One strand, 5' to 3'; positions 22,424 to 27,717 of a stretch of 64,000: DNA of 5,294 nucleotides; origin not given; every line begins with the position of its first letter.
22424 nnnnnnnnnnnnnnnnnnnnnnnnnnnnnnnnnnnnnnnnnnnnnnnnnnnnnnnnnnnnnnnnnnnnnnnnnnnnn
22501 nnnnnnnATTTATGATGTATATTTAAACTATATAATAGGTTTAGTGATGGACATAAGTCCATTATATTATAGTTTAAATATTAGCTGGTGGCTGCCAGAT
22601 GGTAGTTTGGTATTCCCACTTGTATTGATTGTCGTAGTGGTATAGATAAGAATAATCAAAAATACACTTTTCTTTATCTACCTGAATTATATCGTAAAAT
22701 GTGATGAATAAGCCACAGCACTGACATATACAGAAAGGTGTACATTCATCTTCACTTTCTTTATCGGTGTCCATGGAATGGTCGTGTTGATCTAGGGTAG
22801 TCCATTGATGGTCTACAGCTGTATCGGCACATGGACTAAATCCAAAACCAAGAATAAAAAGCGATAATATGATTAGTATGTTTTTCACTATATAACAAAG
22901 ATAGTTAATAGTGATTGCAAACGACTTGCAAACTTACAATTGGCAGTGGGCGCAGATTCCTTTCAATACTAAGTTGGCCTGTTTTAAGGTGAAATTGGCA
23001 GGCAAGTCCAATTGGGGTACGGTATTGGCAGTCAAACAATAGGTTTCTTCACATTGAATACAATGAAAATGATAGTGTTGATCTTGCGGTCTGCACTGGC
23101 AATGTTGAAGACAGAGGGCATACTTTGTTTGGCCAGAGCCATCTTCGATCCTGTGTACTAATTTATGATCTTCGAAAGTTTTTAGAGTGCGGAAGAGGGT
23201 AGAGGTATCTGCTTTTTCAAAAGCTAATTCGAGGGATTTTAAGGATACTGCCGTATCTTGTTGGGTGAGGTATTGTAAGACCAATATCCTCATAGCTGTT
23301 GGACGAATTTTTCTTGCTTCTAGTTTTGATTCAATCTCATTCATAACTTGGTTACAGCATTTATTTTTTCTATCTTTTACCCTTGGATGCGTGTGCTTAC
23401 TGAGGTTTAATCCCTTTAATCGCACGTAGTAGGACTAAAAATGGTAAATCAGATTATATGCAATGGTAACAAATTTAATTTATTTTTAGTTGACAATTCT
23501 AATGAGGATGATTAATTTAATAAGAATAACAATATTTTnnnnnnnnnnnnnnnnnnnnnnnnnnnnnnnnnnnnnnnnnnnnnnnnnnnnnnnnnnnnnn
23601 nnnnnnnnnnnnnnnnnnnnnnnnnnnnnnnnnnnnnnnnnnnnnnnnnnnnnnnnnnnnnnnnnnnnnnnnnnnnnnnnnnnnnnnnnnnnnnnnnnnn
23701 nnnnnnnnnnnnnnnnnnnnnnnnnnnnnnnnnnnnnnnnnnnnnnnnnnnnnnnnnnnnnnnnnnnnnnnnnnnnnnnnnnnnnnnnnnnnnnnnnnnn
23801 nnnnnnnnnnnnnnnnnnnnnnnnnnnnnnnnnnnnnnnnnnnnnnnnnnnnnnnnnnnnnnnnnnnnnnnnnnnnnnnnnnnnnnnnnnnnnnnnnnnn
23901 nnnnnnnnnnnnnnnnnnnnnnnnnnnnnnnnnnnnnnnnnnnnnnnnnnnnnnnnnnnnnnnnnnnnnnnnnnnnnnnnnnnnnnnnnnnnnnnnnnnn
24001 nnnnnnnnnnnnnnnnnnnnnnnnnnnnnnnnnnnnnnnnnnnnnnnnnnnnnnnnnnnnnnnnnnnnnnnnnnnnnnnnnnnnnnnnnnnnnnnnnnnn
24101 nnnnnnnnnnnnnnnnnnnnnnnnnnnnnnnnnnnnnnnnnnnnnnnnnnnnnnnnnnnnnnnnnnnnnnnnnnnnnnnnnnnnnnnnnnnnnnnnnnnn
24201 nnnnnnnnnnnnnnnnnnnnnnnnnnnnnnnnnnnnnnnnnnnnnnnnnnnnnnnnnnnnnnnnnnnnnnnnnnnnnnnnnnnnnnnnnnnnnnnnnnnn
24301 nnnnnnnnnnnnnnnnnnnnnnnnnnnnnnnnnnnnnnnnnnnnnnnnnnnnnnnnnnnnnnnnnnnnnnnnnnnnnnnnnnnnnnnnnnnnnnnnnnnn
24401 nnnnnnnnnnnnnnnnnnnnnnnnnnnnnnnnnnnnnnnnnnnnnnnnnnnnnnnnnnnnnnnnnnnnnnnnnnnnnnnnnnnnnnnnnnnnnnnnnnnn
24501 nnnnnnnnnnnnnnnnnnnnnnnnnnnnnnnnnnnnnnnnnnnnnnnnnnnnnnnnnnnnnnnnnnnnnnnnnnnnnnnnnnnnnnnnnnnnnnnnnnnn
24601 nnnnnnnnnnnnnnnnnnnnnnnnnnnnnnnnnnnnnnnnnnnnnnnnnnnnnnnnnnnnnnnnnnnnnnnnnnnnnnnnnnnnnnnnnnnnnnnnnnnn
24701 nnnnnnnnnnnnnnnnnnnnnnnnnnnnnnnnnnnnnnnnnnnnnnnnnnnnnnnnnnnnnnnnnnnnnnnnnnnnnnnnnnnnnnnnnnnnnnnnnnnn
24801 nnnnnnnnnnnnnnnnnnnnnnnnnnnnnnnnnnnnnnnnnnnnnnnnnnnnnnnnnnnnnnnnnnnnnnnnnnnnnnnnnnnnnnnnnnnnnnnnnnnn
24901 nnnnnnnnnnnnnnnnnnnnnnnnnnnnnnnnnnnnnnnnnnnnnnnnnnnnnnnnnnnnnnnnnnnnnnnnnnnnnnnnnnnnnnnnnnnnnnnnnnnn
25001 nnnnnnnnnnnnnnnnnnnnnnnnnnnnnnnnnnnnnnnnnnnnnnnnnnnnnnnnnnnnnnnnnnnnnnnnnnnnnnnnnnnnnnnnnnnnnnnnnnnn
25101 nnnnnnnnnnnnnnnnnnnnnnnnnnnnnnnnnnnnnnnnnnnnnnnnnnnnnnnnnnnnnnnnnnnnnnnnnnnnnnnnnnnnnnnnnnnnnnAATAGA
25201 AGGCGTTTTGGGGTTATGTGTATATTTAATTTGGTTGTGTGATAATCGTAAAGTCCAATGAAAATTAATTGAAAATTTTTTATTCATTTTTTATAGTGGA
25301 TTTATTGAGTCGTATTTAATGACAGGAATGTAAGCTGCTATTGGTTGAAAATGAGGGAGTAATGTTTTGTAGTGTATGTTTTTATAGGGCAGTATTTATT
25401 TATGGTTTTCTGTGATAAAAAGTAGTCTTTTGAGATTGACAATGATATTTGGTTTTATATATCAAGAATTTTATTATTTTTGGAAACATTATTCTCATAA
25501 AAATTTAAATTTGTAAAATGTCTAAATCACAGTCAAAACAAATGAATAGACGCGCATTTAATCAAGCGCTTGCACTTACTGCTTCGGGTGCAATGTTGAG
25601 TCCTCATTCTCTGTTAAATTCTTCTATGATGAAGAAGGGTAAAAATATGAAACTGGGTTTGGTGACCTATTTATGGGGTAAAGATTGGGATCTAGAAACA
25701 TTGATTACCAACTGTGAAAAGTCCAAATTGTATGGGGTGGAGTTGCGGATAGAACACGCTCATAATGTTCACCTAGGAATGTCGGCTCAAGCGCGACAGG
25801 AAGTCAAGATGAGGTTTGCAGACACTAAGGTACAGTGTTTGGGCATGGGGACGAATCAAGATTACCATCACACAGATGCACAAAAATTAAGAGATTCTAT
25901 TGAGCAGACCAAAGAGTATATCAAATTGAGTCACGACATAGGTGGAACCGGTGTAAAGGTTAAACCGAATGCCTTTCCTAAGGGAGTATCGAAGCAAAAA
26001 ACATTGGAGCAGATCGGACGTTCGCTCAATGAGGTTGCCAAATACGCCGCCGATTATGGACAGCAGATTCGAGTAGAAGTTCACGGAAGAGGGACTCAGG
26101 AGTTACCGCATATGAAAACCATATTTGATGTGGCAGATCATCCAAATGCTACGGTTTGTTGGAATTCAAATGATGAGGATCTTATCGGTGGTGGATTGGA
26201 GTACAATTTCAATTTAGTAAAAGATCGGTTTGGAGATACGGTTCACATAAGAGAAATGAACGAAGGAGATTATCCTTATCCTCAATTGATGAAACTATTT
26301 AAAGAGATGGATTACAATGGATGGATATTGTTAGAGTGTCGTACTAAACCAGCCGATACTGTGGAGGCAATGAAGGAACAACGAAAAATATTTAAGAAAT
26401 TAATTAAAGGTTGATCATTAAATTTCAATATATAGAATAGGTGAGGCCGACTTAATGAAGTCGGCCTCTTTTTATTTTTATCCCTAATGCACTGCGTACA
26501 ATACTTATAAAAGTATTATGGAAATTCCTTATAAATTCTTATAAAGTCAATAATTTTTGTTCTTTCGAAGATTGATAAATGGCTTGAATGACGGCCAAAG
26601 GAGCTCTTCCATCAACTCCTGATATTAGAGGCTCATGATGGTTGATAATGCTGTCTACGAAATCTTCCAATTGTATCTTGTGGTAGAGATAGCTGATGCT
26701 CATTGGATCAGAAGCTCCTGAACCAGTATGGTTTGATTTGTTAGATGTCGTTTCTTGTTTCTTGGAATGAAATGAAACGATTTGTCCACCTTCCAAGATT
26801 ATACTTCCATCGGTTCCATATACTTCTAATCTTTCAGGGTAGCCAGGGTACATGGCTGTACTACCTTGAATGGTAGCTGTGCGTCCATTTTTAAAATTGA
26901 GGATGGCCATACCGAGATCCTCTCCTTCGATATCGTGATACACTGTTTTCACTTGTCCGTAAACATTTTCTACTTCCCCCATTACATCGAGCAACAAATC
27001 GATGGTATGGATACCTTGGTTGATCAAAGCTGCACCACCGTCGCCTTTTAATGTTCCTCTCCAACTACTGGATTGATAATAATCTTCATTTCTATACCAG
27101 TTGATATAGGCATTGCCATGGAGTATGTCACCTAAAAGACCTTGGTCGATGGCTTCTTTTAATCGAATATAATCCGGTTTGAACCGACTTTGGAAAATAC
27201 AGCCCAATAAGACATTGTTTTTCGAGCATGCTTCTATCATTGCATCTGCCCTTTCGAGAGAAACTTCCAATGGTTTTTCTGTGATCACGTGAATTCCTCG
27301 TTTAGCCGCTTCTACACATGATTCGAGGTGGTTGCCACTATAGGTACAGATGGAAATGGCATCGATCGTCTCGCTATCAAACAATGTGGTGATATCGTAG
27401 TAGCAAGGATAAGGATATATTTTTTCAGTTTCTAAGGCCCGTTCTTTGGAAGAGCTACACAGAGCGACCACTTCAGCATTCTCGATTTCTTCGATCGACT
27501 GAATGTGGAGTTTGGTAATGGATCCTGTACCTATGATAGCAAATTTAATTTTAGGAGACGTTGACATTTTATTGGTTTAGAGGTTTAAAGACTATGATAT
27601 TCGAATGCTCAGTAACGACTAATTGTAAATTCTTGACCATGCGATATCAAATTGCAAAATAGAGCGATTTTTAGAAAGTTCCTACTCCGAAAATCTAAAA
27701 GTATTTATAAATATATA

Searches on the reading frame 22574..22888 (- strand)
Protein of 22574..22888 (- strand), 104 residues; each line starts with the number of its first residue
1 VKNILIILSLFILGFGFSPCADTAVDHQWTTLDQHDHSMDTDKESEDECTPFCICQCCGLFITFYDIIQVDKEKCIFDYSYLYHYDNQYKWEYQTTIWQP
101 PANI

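Call 67: search_protein_families(library=pfam, proteins=[window:22574-22888:-], max_evalue=0.00001)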
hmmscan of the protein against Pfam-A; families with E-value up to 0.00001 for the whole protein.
window:22574-22888:- (104 aa): 1 family
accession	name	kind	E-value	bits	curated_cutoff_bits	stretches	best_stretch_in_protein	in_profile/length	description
PF20365.3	DUF6660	-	5.8e-10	40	27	1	1-101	1-100/102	Family of unknown function (DUF6660)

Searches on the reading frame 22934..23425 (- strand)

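Call 67: search_protein_families(library=pfam, proteins=[window:22934-23425:-], max_evalue=0.00001)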
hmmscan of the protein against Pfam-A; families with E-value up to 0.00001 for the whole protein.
window:22934-23425:- (163 aa): 1 family
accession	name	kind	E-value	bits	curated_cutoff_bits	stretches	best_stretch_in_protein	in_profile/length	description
PF01475.25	FUR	-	2.8e-08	34.4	23.1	1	40-136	4-98/121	Ferric uptake regulator family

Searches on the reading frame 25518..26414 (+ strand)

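Call 67: search_protein_families(library=pfam, proteins=[window:25518-26414:+], max_evalue=0.00001)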
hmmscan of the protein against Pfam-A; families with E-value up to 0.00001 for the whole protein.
window:25518-26414:+ (298 aa): 1 family
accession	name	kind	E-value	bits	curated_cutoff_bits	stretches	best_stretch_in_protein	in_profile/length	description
PF01261.30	AP_endonuc_2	-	5.1e-23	82.5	31.1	1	66-291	4-245/249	Xylose isomerase-like TIM barrel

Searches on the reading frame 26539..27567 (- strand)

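Call 67: search_protein_families(library=pfam, proteins=[window:26539-27567:-], max_evalue=0.00001)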
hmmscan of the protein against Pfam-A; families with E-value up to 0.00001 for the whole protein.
window:26539-27567:- (342 aa): 3 families
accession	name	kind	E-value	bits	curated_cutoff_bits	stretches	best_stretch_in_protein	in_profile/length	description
PF22725.1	GFO_IDH_MocA_C3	-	1.9e-31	109.1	27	1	134-256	2-123/124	GFO/IDH/MocA C-terminal domain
PF02894.22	GFO_IDH_MocA_C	-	7.6e-26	91.7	22.9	1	137-338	1-214/218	Oxidoreductase family, C-terminal alpha/beta domain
PF01408.29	GFO_IDH_MocA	-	3e-25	89.7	24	1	7-122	1-117/120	Oxidoreductase family, NAD-binding Rossmann fold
